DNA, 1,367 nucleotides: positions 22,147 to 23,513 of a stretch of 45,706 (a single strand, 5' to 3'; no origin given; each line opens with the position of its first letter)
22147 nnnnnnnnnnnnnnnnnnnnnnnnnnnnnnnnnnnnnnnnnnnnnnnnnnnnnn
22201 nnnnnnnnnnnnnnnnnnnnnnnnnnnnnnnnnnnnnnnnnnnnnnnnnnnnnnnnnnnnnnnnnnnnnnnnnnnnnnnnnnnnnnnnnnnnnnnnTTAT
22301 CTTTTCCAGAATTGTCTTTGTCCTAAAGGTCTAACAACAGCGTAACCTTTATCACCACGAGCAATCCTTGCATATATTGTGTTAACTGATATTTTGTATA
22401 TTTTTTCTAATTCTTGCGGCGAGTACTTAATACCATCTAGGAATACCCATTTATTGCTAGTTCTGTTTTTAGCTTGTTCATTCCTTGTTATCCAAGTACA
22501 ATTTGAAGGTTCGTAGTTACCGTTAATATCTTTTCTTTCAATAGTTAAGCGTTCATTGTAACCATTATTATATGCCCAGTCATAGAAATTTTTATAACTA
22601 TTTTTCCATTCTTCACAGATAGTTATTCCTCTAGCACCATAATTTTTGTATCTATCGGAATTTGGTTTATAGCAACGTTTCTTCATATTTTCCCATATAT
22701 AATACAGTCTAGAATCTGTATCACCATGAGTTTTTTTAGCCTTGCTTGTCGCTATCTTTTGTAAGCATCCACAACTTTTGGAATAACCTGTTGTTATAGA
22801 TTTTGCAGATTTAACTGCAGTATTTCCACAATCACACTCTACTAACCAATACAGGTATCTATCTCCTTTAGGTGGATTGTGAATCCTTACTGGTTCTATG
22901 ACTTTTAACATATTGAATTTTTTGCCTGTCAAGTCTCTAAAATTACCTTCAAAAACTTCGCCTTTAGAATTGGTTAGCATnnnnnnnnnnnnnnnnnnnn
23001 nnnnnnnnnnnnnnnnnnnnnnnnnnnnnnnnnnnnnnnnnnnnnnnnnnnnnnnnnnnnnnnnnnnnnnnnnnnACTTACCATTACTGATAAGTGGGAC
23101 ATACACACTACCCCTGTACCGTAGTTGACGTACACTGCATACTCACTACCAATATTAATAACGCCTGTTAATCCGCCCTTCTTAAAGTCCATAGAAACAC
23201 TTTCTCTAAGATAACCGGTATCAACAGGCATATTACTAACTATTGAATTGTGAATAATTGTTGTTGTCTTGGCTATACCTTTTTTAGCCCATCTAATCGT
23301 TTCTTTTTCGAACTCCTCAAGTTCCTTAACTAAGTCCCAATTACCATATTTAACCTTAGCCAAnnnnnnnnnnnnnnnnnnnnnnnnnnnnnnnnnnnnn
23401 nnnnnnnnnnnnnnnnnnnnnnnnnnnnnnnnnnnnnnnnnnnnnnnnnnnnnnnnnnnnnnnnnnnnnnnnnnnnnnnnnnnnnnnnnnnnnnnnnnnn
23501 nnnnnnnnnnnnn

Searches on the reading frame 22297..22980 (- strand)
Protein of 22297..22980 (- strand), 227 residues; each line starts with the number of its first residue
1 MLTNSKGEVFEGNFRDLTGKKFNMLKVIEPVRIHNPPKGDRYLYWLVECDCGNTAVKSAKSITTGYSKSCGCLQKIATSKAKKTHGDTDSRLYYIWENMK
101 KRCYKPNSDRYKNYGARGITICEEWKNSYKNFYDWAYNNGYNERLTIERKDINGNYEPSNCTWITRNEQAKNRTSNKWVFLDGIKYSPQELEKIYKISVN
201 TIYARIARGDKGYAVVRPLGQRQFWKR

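Call 8: search_protein_families(library=pfam, proteins=[window:22297-22980:-], max_evalue=0.01)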
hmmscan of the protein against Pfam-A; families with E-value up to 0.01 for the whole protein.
window:22297-22980:- (227 aa): 0 families

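Call 20: search_protein_families(library=phrogs, proteins=[window:22297-22980:-], max_evalue=0.001)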
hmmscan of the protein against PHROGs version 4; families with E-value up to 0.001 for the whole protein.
window:22297-22980:- (227 aa): 6 families
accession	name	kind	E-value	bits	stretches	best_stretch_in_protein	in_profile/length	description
phrog_374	-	DNA, RNA and nucleotide metabolism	7.6e-68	230.8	1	12-205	192-387/617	HNH endonuclease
phrog_3377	-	DNA, RNA and nucleotide metabolism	1.5e-47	163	1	82-218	4-139/196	HNH endonuclease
phrog_8790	-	DNA, RNA and nucleotide metabolism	1.3e-32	114.7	1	81-188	14-113/241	restriction endonuclease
phrog_2081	-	DNA, RNA and nucleotide metabolism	2.9e-30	106.8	1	52-186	58-213/433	HNH endonuclease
phrog_953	-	DNA, RNA and nucleotide metabolism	6.8e-17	62.9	1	81-168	213-300/420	HNH endonuclease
phrog_22195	-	unknown function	0.00063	20.5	1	37-83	25-68/148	-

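Call 21: search_protein_families(library=pfam, proteins=[window:22297-22980:-], max_evalue=10)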
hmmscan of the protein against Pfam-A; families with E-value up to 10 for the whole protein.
window:22297-22980:- (227 aa): 2 families
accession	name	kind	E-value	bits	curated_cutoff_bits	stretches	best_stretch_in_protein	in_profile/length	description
PF12728.13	HTH_17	-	0.023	15.4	27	1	186-210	2-26/51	Helix-turn-helix domain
PF14302.11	DUF4377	-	0.44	10.9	25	1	99-163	13-67/75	Domain of unknown function (DUF4377)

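Call 67: search_solved_structures(query=window:22297-22980:-, max_evalue=1, show_alignments=2)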
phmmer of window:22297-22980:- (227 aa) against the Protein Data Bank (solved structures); distinct sequences matched with E-value up to 1: 0.

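Call 68: search_protein_families(library=ncbifam, proteins=[window:22297-22980:-], max_evalue=0.1)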
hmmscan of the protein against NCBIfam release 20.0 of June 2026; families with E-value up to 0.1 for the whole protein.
window:22297-22980:- (227 aa): 0 families

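Call 69: find_homologous_proteins(query=window:22297-22980:-, max_evalue=0.00001)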
Query window:22297-22980:- (227 aa): 1430 proteins with E <= 0.00001 among 1505 candidates; the best 120 are listed.
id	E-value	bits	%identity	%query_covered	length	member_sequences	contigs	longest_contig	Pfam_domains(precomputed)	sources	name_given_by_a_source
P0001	2.0e-154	530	100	100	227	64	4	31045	-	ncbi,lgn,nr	ncbi:hypothetical protein K4S13_10730 [Staphylococcus epidermidis]|nr:hypothetical protein [Staphylo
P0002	1.3e-126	439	81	100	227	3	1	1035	-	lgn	-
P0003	2.5e-107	376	70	100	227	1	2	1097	-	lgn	-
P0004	5.8e-104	365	67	100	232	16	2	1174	-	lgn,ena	-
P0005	2.4e-95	336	79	81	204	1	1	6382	-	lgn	-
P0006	6.0e-95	335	79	81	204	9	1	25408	-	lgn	-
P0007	9.2e-95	335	71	92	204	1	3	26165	-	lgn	-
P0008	1.1e-94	334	79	81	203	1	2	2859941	-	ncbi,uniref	ncbi:hypothetical protein ACPA2G_11035 [Staphylococcus aureus]|uniref:hypothetical protein n=1 Tax=S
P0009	1.1e-94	334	79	81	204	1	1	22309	-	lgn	-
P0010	4.6e-94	332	77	81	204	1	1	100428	-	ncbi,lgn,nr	ncbi:TPA: hypothetical protein PF291_001533 [Staphylococcus aureus]|nr:hypothetical protein [Staphyl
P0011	4.1e-93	329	69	92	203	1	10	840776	-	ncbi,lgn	ncbi:TPA: hypothetical protein ACK0FJ_002175 [Staphylococcus aureus]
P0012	1.4e-88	314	74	81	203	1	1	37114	-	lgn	-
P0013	3.7e-88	313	61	100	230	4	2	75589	-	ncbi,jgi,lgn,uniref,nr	ncbi:hypothetical protein [Lysinibacillus capsici]|uniref:hypothetical protein n=1 Tax=Lysinibacillu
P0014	1.8e-86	307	62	99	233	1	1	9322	-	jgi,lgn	-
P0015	1.1e-85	305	59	99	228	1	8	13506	-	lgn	-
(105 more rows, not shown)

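Call 72: find_encoding_contigs(protein=P0010, flank=2500, max_places=3)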
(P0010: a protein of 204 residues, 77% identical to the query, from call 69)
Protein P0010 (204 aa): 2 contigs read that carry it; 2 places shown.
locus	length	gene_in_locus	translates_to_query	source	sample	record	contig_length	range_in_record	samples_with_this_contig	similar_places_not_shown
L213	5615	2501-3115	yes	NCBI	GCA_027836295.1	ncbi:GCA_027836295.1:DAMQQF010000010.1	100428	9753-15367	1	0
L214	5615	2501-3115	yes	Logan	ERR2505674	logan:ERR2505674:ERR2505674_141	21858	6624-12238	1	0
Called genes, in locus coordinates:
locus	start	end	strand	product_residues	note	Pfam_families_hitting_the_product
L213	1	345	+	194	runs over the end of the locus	PF14265:DUF4355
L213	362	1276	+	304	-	PF05065:Phage_capsid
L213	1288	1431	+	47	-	-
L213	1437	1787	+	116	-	-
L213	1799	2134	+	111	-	-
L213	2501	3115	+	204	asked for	-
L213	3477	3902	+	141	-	PF11367:Tail_completion_gp17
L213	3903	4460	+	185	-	-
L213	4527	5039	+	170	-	PF12363:Phage_TAC_12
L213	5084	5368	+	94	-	-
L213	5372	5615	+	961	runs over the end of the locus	PF04513:Baculo_PEP_C (faint)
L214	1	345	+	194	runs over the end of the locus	PF14265:DUF4355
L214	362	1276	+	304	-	PF05065:Phage_capsid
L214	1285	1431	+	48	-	-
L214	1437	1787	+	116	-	-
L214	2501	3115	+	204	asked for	-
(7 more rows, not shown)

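Call 73: find_encoding_contigs(protein=P0013, flank=2500, max_places=3)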
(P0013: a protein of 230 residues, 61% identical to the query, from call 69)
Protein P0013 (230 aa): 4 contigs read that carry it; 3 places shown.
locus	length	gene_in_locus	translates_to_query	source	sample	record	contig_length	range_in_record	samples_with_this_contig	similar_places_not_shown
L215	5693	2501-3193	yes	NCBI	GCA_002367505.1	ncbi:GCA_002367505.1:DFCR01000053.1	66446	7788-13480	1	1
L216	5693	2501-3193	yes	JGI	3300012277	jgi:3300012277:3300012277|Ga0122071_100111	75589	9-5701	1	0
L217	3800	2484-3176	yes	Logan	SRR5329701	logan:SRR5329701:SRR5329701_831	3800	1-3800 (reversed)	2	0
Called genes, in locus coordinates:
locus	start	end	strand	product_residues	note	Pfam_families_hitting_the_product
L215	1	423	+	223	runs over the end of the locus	PF14265:DUF4355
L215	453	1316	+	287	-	PF25209:Phage_capsid_4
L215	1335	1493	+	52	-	PF23976:DUF7302 (weak)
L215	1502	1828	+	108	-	-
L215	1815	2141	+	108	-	PF05521:Phage_HCP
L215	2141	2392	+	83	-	PF04883:HK97-gp10_like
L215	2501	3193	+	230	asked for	-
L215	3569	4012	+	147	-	PF11367:Tail_completion_gp17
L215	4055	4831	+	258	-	PF06199:Phage_tail_2, PF02368:Big_2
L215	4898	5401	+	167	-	PF12363:Phage_TAC_12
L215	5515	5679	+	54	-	-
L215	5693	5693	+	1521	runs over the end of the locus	PF04513:Baculo_PEP_C (weak)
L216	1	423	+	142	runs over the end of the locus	PF14265:DUF4355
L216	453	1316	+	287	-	PF25209:Phage_capsid_4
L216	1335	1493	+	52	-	-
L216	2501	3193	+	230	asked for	-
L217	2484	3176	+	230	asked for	-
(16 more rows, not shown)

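Call 77: predict_structure(alignment_id=A2)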
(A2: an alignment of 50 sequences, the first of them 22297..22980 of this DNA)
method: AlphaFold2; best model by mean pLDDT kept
length: 227 residues; sequences in the alignment: 50
mean_pLDDT: 92.1   pTM: 0.63
mean pLDDT of the five models: 92.1, 91.6, 90.7, 90.0, 88.9
residues with pLDDT >= 90: 189; 70-90: 30; 50-70: 7; < 50: 1
segments of 3 or more residues with pLDDT < 50: none
pLDDT, mean of each block of 10 residues (from residue 1): 94 95 98 93 97 97 96 88 75 95 95 91 95 97 96 96 95 88 92 94 92 90 61
secondary structure, 60 per line:
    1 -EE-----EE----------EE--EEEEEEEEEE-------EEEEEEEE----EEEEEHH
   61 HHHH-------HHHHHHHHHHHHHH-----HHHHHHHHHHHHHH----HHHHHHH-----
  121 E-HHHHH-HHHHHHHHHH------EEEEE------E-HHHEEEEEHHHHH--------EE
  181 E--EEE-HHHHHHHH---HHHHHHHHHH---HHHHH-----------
elements in order: E25-34 E42-49 E54-58 H59-64 H72-85 H91-104 H109-115 H123-127 H129-138 E145-149 E161-165 H166-170 E179-181 E184-186 H188-195 H199-208 H212-216

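Call 80: fold_search(model_id=the predicted structure, library=pdb)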
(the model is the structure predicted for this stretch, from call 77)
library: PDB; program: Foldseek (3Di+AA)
matches with E <= 10: 449; with E <= 0.001: 0
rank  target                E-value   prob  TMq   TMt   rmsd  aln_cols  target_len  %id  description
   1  8c91_C                6.4e-01  0.21  0.12  0.15   6.8        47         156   19  Cryo-EM captures early ribosome assembly in action (released 2023-04-05)
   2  3tre                  7.2e-01  0.66  0.13  0.22   2.1        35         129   14  Structure of a translation elongation factor P (efp) from Coxiella burnetii (released 2011-09-28)
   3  9v1j_sf               1.1e+00  0.12  0.12  0.11  10.1        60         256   13  Cryo- EM structure of small subunit (body) of 75S ribosome with P- tRNA from Entamoeba histolytica (released 2025-10-08)
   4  8oj3_G                1.2e+00  0.08  0.11  0.10  10.6        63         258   13  Crystal structure of the Candida albicans 80S ribosome in complex with geneticin G418 (rotated state) (released 2024-10-09)
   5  4kzx_E                1.2e+00  0.08  0.11  0.10  10.3        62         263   14  Rabbit 40S ribosomal subunit in complex with eIF1. (released 2013-07-24)
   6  4v6x_AE               1.2e+00  0.08  0.11  0.10  10.3        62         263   14  Structure of the human 80S ribosome (released 2014-07-09)
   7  6zj3_SE               1.3e+00  0.14  0.11  0.10   6.5        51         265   16  Cryo-EM structure of the highly atypical cytoplasmic ribosome of Euglena gracilis (released 2020-10-07)
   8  9npx_D                1.3e+00  0.09  0.11  0.10  10.1        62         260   16  SARS-CoV-2 nsp1 bound to the Rhinolophus lepidus 40S ribosomal subunit (local refinement of the 40S body) (released 2025-06-11)
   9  8s4t_A                1.3e+00  0.04  0.14  0.22  21.4       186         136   12  DNA bound structure of PrgE from plasmid pCF10 (released 2024-05-29)
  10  4j3z_D                1.4e+00  0.13  0.11  0.07   4.6        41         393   24  Crystal structure of mandelate racemase/muconate lactonizing enzyme from Jannaschia sp. CCS1 (released 2013-03-06)
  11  9kkf_SE               1.4e+00  0.10  0.12  0.11  10.1        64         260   16  Structure of the human 40S ribosome complexed with HCV IRES and eIF3 (released 2025-12-03)
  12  7mq9_L4               1.4e+00  0.09  0.11  0.11  10.0        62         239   16  Cryo-EM structure of the human SSU processome, state pre-A1* (released 2021-09-22)
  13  6rji                  1.5e+00  0.28  0.14  0.17   5.8        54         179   17  X-ray structure of the elongation factor P of S. aureus (released 2020-04-01)
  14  9rc0                  1.5e+00  0.08  0.16  0.13  13.6        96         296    6  DvhD, PAS/HD-GYP domains (released 2026-03-04)
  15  8s4s_B                1.5e+00  0.04  0.14  0.23  22.3       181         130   13  PrgE from plasmid pCF10 (released 2024-05-29)
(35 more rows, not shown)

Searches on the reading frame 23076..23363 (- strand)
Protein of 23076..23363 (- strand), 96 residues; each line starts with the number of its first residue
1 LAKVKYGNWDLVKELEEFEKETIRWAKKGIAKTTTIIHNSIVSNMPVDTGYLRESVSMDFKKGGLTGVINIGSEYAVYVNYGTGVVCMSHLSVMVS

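Call 8: search_protein_families(library=pfam, proteins=[window:23076-23363:-], max_evalue=0.01)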
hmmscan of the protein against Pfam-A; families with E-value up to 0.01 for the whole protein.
seq(96 aa): 2 families
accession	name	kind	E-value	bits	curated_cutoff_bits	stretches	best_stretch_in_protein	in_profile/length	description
PF04883.17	HK97-gp10_like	-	2.1e-09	38.6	21.4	1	11-82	3-78/78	Bacteriophage HK97-gp10, putative tail-component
PF11554.13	DUF3232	-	0.0099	16.4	27.4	0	19-69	72-122/152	Protein of unknown function (DUF3232)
